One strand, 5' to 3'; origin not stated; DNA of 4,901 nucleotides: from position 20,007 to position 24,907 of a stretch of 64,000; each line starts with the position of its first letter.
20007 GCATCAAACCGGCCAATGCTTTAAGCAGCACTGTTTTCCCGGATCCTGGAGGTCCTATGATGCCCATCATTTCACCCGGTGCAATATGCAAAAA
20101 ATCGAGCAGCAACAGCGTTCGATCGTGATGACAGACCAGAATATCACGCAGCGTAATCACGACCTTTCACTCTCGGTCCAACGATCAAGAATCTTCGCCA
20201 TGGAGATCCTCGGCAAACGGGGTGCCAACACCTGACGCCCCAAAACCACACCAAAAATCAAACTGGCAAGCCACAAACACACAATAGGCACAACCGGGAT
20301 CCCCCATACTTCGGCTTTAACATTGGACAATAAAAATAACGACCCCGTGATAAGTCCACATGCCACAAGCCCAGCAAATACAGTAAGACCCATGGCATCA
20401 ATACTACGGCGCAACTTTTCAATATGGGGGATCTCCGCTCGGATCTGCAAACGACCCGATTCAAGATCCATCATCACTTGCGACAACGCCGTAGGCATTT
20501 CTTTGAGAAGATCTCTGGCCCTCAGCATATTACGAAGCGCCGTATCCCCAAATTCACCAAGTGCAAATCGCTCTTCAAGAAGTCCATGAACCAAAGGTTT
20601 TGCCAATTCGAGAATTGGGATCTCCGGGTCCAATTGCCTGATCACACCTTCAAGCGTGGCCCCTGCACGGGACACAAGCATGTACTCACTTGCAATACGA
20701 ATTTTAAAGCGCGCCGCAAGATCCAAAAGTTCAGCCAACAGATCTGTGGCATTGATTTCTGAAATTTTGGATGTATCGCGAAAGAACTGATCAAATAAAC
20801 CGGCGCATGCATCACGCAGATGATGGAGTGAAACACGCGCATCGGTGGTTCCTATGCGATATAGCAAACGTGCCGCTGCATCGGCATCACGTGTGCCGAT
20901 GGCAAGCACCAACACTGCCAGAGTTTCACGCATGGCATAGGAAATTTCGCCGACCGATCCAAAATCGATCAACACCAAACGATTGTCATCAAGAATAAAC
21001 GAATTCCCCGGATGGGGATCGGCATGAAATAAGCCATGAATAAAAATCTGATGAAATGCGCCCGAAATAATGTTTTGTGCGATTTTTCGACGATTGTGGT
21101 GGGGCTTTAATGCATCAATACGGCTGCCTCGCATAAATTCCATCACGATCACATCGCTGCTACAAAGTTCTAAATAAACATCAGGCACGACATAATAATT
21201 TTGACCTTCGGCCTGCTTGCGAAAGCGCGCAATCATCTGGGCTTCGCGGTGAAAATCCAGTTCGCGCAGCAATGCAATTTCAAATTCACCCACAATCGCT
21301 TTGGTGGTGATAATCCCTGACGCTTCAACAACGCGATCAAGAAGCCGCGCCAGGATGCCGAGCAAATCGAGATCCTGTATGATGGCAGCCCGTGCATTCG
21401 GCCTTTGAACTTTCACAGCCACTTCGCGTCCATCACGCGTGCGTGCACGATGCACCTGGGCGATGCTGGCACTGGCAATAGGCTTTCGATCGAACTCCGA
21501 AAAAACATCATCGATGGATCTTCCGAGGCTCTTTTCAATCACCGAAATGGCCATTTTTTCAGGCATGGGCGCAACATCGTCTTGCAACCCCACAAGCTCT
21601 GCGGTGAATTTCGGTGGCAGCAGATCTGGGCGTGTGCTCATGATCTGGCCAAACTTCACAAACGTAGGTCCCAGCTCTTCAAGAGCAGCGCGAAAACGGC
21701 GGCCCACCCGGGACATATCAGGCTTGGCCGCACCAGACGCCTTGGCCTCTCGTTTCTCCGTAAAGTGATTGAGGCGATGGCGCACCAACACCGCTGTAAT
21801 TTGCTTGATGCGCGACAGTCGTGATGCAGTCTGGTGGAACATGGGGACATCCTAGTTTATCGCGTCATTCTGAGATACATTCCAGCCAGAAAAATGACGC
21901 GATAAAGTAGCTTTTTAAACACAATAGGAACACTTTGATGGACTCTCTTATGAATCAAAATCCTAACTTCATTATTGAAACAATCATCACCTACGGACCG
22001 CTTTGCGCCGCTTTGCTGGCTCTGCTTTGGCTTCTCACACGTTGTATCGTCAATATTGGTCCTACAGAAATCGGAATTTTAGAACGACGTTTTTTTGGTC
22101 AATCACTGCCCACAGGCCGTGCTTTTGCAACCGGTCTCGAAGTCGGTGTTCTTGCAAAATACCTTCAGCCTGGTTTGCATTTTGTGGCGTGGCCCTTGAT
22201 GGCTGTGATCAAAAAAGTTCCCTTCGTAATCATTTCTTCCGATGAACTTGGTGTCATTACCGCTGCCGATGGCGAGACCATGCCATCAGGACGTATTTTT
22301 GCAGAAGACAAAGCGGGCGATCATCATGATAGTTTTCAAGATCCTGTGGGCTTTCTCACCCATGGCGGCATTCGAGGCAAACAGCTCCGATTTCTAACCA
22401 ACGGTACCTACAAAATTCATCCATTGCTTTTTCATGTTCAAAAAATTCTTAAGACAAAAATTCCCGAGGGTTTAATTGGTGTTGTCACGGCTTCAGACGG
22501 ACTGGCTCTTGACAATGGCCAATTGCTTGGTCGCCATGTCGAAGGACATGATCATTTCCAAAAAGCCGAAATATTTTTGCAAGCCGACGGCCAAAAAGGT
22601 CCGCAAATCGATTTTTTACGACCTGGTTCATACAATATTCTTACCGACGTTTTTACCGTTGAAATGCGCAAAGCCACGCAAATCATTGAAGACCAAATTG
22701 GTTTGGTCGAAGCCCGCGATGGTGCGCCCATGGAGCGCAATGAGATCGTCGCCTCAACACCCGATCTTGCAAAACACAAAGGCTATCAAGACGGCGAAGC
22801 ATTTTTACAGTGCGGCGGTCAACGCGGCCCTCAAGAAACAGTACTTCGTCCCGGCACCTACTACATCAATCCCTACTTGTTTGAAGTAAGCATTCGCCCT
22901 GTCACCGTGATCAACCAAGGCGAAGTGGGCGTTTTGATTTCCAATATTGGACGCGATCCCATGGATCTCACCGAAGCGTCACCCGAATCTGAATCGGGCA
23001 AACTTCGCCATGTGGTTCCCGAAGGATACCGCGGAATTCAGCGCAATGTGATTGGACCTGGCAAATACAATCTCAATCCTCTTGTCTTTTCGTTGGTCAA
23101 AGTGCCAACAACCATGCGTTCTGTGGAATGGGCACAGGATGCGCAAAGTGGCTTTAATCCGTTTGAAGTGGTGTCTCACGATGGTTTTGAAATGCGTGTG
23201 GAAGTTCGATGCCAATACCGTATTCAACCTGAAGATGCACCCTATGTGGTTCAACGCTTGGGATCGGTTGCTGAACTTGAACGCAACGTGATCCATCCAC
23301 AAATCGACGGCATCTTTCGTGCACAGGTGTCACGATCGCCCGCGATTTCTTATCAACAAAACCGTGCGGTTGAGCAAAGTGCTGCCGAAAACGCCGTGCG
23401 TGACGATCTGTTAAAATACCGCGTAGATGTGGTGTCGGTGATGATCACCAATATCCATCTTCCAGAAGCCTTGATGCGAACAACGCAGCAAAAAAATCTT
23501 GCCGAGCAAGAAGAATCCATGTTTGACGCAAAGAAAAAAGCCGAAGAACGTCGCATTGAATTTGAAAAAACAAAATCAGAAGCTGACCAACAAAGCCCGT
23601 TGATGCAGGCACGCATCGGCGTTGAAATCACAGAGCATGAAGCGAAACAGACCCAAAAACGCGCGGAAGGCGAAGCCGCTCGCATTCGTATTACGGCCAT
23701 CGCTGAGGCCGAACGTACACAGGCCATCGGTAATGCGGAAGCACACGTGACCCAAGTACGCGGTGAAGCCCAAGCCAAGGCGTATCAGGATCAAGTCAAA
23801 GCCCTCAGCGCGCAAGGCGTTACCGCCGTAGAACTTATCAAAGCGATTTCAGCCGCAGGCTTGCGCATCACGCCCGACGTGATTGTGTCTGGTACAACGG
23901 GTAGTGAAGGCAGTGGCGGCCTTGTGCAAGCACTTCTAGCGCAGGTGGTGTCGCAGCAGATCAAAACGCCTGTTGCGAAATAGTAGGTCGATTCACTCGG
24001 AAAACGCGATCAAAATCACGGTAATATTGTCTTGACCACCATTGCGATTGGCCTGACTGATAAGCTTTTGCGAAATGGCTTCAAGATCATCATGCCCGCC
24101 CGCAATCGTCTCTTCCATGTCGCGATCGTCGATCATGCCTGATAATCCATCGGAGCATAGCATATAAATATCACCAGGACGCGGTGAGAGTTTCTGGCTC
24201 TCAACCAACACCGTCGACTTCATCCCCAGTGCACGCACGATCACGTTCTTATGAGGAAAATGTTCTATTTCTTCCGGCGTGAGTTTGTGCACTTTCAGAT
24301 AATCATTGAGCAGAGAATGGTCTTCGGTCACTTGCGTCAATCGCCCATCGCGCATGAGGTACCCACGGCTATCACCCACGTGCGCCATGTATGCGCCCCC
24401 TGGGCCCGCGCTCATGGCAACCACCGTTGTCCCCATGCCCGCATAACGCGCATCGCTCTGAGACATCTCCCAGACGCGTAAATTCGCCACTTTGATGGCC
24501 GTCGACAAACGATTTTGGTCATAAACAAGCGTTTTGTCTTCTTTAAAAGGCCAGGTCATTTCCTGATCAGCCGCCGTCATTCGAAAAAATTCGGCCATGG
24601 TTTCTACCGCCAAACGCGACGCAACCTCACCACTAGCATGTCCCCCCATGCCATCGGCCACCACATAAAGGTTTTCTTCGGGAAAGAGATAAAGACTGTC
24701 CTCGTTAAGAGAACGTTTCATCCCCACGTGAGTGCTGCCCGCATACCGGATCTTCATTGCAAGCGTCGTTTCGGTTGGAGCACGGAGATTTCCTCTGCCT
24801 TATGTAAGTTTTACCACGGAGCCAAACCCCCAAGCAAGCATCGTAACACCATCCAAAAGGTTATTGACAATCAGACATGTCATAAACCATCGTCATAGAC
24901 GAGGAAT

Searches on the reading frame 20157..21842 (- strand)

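Call 5: search_protein_families(library=pfam, proteins=[window:20157-21842:-])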
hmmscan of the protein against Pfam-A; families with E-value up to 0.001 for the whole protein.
window:20157-21842:- (561 aa): 2 families
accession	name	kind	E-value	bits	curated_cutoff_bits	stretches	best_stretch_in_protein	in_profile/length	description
PF03109.22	ABC1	-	3e-70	236.6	22.9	1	86-325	2-242/244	ABC1 atypical kinase-like domain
PF01163.29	RIO1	-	9.9e-05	22.5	22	1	219-296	72-150/187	RIO domain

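Call 6: search_protein_families(library=ncbifam, proteins=[window:20157-21842:-])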
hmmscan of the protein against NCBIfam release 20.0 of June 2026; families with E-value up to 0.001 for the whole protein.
window:20157-21842:- (561 aa): 5 families
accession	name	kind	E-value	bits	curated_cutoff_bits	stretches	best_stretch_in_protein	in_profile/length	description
TIGR01982.1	UbiB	equivalog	3.8e-112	375.1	487.55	1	15-427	7-431/436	2-polyprenylphenol 6-hydroxylase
NF003404.0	PRK04750.1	equivalog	2.5e-96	323.4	667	1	8-507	3-517/529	ubiquinone biosynthesis regulatory protein kinase UbiB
NF050082.1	ATPase_MABP1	exception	1.9e-34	119.2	800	1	45-421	48-433/435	macrolide-binding ATPase MABP-1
TIGR03724.2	arch_bud32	equivalog_domain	9.7e-06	25.2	125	1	217-302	55-135/193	KEOPS complex kinase/ATPase Bud32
NF011463.0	PRK14879.1-4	equivalog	1.9e-05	24.2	188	1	197-306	65-168/237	Kae1-associated kinase Bud32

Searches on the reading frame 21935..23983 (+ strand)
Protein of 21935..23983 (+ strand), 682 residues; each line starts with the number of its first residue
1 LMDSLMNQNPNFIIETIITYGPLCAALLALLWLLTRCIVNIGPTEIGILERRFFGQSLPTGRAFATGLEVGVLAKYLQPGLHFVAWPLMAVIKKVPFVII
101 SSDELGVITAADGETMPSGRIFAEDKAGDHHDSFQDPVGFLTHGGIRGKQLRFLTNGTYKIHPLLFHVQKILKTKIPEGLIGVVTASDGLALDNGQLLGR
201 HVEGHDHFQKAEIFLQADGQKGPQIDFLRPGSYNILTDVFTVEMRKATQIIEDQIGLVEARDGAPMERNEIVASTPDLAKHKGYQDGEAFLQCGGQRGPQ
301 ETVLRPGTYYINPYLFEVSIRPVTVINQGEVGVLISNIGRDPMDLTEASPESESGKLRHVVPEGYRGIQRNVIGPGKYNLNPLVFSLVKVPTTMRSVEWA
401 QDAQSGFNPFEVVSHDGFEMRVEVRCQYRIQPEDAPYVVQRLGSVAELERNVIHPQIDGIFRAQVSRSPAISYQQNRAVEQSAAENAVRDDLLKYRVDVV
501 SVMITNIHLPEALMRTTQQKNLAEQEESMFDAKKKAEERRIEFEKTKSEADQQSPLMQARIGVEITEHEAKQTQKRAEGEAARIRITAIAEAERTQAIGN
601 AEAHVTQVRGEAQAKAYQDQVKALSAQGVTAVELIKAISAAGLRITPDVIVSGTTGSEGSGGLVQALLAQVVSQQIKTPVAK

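Call 5: search_protein_families(library=pfam, proteins=[window:21935-23983:+])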
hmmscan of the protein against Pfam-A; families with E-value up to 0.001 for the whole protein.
window:21935-23983:+ (682 aa): 1 family
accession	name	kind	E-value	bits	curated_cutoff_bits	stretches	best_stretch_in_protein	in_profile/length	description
PF01145.31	Band_7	-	5.7e-23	82.3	23.6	1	360-537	2-172/176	SPFH domain / Band 7 family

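Call 6: search_protein_families(library=ncbifam, proteins=[window:21935-23983:+])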
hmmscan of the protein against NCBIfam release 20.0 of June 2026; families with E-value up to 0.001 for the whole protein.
window:21935-23983:+ (682 aa): 0 families

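Call 71: search_solved_structures(query=window:21935-23980:+, max_evalue=0.01)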
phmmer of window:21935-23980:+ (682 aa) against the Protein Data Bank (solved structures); distinct sequences matched with E-value up to 0.01: 0.

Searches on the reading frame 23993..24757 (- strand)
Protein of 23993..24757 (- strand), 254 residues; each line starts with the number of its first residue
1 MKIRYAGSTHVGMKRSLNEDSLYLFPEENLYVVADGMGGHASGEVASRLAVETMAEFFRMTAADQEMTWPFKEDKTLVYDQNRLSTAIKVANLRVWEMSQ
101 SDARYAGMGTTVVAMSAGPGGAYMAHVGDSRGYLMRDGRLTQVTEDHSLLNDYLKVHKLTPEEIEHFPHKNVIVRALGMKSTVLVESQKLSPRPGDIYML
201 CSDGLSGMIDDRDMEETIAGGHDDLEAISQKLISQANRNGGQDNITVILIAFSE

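Call 5: search_protein_families(library=pfam, proteins=[window:23993-24757:-])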
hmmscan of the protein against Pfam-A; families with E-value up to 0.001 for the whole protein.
window:23993-24757:- (254 aa): 3 families
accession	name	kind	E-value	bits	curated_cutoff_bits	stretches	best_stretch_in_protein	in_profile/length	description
PF13672.11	PP2C_2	-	2.9e-16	60.1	24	1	15-214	9-184/209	Protein phosphatase 2C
PF00481.26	PP2C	-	4.6e-09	36.8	20.3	1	28-148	34-141/255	Protein phosphatase 2C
PF07228.17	SpoIIE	-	0.00011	22.7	25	0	176-251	104-190/192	Stage II sporulation protein E (SpoIIE)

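Call 6: search_protein_families(library=ncbifam, proteins=[window:23993-24757:-])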
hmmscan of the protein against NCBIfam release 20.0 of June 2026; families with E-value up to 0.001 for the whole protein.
window:23993-24757:- (254 aa): 2 families
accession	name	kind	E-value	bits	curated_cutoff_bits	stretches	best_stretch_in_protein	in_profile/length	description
NF033484.1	Stp1_PP2C_phos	equivalog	1.3e-74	250.6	230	1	9-250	2-231/232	Stp1/IreP family PP2C-type Ser/Thr phosphatase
NF011149.0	PRK14559.1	equivalog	6.3e-33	114.4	374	1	28-251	411-630/642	serine/threonine phosphatase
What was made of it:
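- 23993..24757 (-): Stp1/IreP-type PP2C Ser/Thr phosphatase, divergent from sctV. It is a conserved neighbour within this clade; a functional link is unproven. NF033484 250.6 bits, above the 230 cutoff (call 6).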
